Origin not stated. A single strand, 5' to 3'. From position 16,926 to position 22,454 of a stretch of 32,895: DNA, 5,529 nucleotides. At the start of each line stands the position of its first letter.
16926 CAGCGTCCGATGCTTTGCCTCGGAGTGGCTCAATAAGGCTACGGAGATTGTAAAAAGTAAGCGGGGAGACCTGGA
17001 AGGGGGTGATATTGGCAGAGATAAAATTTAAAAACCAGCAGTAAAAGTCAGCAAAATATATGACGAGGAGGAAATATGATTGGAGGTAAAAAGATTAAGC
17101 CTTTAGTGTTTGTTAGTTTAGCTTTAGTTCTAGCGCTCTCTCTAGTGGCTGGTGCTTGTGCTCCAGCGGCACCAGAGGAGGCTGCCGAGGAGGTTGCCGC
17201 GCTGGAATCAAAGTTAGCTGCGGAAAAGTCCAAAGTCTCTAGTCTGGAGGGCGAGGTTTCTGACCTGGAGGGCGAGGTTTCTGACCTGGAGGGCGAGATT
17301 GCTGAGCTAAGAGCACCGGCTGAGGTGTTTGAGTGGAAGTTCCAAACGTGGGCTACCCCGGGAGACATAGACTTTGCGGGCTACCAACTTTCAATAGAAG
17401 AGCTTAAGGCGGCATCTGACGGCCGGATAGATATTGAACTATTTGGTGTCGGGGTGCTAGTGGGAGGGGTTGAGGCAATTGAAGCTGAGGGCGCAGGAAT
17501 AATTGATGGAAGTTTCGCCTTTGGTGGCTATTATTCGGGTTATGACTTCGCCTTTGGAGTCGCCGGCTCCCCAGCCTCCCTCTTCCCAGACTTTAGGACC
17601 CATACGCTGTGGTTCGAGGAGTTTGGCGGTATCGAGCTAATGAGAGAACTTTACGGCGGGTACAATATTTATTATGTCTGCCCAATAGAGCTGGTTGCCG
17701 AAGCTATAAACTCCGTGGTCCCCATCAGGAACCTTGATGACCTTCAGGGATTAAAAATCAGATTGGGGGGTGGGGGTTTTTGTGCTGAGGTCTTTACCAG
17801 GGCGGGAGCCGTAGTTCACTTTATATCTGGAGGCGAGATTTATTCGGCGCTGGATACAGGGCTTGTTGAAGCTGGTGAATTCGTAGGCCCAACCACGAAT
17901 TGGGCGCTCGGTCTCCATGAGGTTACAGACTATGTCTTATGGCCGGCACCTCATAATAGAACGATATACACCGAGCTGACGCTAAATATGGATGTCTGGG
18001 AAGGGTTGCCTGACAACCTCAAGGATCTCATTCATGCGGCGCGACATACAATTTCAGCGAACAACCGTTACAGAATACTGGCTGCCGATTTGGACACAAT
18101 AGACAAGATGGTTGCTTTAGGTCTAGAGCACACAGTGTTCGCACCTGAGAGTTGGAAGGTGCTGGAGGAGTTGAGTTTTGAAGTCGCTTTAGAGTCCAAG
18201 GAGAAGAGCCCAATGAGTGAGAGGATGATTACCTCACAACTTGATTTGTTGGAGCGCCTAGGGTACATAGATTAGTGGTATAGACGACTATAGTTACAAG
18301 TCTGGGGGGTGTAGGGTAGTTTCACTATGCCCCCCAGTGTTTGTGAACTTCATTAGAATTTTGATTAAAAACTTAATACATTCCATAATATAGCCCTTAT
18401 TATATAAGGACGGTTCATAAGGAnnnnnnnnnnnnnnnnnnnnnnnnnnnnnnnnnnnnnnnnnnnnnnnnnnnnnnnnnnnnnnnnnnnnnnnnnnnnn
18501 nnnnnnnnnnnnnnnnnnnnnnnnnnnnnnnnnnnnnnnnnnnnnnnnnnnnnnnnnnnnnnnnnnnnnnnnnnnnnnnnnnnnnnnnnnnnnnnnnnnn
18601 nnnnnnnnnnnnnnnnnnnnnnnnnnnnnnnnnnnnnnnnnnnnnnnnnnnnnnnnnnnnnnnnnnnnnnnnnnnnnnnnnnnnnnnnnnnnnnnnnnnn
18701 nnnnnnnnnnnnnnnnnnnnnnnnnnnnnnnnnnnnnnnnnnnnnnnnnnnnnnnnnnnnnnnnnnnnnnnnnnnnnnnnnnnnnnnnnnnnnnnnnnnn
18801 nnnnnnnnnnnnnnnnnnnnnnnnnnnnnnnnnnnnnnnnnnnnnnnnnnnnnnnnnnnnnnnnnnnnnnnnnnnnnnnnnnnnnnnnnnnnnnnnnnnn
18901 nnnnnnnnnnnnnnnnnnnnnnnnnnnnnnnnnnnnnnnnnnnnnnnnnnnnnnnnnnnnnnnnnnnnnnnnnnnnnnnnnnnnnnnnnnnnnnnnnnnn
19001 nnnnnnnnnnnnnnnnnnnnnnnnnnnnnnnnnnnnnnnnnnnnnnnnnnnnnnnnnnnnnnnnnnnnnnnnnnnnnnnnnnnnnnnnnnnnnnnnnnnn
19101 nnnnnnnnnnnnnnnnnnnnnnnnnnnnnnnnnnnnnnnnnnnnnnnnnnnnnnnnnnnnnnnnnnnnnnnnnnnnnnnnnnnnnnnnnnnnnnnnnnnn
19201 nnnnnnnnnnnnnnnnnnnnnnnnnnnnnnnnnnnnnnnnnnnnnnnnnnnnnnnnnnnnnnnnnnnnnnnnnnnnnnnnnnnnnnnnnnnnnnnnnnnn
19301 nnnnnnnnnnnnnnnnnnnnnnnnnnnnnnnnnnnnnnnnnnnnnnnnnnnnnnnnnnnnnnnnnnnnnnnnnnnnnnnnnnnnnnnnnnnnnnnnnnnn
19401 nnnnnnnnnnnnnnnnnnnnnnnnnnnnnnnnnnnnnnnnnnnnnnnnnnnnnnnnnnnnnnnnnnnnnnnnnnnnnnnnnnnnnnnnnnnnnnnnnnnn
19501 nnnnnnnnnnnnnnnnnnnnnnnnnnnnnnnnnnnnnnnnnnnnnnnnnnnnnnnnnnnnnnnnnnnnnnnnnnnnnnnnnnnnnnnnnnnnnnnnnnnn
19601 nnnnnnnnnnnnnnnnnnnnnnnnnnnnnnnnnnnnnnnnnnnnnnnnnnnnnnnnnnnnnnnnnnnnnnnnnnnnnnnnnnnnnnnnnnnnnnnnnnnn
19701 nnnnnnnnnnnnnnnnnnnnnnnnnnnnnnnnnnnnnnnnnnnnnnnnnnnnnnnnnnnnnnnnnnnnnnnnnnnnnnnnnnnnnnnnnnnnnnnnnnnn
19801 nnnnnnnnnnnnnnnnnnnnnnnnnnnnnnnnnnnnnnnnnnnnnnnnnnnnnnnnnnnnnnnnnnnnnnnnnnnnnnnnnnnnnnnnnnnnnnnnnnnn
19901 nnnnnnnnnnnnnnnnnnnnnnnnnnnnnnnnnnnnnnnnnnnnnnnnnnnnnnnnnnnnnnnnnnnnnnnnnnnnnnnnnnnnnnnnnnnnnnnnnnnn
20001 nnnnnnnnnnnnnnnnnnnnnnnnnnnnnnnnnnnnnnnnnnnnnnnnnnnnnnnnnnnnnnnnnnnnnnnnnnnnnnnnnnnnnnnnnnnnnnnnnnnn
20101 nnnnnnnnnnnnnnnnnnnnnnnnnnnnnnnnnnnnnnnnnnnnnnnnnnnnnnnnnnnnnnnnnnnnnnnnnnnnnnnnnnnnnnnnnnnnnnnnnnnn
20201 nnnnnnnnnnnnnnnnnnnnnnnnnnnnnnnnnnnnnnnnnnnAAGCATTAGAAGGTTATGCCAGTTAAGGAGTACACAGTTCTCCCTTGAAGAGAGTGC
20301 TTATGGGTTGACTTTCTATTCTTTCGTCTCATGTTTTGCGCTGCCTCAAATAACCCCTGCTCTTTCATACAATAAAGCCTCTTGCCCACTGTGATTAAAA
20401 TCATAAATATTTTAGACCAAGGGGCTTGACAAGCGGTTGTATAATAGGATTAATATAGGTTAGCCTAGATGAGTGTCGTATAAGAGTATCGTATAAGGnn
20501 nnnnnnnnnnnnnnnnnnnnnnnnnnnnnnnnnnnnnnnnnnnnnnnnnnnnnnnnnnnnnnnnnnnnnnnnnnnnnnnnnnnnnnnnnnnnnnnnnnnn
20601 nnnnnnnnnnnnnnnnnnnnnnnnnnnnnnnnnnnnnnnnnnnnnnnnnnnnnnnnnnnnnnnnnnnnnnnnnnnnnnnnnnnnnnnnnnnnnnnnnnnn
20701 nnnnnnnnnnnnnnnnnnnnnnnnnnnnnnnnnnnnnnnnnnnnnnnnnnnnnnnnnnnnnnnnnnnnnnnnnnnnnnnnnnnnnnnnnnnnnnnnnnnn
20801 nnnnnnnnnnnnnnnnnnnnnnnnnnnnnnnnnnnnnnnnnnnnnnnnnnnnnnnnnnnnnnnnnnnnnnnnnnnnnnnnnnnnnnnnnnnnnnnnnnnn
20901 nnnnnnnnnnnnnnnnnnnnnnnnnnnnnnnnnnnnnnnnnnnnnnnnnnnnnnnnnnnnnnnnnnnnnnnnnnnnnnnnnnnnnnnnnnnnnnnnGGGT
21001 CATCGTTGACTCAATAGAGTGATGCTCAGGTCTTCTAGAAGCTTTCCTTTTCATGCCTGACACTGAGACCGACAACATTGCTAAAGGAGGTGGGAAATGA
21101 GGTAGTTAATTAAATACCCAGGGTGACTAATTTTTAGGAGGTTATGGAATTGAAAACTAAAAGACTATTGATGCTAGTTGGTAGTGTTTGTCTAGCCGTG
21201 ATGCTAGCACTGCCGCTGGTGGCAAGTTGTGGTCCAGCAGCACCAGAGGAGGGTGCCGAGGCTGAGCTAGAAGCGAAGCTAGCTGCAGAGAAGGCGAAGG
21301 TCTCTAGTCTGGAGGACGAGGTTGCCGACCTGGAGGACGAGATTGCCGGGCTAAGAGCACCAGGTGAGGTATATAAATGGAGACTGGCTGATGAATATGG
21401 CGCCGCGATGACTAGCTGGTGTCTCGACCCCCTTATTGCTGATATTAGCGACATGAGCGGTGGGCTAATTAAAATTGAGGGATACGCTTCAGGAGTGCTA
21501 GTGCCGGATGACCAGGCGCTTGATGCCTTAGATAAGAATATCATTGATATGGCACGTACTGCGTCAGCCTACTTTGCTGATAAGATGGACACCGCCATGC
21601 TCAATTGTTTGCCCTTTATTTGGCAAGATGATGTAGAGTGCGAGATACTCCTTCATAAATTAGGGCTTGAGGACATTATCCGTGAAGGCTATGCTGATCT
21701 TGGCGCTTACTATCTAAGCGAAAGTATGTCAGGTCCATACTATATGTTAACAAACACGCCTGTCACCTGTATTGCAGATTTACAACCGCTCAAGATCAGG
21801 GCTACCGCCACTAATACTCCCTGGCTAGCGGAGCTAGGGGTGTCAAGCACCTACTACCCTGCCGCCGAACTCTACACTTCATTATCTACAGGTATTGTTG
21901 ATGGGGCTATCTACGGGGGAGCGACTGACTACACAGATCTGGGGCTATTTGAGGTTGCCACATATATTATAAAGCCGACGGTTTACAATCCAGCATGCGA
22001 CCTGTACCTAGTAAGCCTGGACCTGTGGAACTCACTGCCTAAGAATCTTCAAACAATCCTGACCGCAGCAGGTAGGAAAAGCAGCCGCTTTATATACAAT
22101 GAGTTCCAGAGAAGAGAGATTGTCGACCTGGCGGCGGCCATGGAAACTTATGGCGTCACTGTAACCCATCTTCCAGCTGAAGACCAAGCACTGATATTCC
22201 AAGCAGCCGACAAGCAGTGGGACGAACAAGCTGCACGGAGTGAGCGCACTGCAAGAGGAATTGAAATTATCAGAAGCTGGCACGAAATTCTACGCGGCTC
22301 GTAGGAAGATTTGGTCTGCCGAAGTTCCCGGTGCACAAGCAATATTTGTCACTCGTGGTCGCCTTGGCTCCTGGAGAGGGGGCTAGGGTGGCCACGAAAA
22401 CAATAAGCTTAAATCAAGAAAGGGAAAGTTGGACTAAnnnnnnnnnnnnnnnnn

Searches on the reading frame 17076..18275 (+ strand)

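Call 67: search_protein_families(library=pfam, proteins=[window:17076-18275:+], max_evalue=0.001)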
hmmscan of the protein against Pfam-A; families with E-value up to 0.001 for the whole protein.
window:17076-18275:+ (399 aa): 2 families
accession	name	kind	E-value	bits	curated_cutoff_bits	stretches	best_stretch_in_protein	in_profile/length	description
PF03480.18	DctP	-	2.3e-28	99.8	23.4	1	106-365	18-273/286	Bacterial extracellular solute-binding protein, family 7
PF04012.17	PspA_IM30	-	0.00038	20.6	33.9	1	30-83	83-136/220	PspA/IM30 family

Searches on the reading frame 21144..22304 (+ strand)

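Call 67: search_protein_families(library=pfam, proteins=[window:21144-22304:+], max_evalue=0.001)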
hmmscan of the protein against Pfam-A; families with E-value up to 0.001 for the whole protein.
window:21144-22304:+ (386 aa): 1 family
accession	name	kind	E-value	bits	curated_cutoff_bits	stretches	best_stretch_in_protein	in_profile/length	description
PF03480.18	DctP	-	6.9e-39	134.3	23.4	1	99-364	20-284/286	Bacterial extracellular solute-binding protein, family 7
